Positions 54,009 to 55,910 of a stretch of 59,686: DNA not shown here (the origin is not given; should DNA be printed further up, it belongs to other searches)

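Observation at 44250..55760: Second, differently built CMP-ulosonic-acid-like module: SIS, two Gfo/Idh/MocA, 2-hydroxyacid DH, B12-rSAM, HpcH aldolase, two Zn-ribbon MTases, KdsB-like enzyme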

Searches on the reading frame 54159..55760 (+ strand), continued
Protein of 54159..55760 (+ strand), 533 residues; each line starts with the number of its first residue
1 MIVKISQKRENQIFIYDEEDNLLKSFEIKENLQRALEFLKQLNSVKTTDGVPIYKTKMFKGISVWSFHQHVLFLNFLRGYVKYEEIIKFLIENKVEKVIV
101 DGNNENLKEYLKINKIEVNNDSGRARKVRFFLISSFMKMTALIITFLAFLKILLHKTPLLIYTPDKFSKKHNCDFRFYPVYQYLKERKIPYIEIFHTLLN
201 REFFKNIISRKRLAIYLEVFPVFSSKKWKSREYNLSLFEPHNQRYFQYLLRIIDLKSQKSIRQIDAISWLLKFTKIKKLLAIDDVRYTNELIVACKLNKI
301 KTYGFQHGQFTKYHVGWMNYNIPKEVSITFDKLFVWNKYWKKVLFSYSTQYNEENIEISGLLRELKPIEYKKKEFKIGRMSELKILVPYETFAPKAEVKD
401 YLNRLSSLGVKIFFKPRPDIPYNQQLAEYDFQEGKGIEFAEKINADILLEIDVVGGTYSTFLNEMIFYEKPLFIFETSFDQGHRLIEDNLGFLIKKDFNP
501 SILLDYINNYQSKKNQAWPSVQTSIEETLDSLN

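Call 83: find_encoding_contigs(protein=P0170, flank=10000, max_places=1)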
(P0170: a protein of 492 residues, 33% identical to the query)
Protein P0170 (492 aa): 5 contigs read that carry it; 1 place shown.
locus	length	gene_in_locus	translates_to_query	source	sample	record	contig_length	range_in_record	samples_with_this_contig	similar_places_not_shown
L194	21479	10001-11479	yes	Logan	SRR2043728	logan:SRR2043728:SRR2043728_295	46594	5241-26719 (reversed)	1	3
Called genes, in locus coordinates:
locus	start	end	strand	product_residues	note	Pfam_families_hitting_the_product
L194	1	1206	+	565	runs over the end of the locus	-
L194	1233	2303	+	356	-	PF13439:Glyco_transf_4 (weak), PF20706:GT4-conflict, PF00534:Glycos_transf_1, PF13692:Glyco_trans_1_4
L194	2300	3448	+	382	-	PF01075:Glyco_transf_9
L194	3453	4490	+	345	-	PF01370:Epimerase, PF04321:RmlD_sub_bind, PF16363:GDP_Man_Dehyd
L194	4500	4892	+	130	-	PF19662:DUF6165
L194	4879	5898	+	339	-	PF01370:Epimerase, PF04321:RmlD_sub_bind, PF16363:GDP_Man_Dehyd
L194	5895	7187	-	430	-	PF13489:Methyltransf_23, PF08484:Methyltransf_14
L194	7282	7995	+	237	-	PF13489:Methyltransf_23, PF07021:MetW (weak)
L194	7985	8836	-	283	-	PF01501:Glyco_transf_8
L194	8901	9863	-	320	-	PF04055:Radical_SAM, PF13186:SPASM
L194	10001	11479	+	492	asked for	-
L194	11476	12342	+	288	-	PF05219:DREV (weak), PF13489:Methyltransf_23, PF08241:Methyltransf_11 (weak), PF08242:Methyltransf_12, PF13649:Methyltransf_25 (faint)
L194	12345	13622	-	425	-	PF01943:Polysacc_synt, PF13440:Polysacc_synt_3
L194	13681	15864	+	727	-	PF04932:Wzy_C, PF21033:RMD1-3 (faint), PF13424:TPR_12 (faint), PF07719:TPR_2 (faint), PF13181:TPR_8 (faint), PF13428:TPR_14 (faint), PF13432:TPR_16 (faint), PF14559:TPR_19 (faint)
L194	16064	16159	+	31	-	-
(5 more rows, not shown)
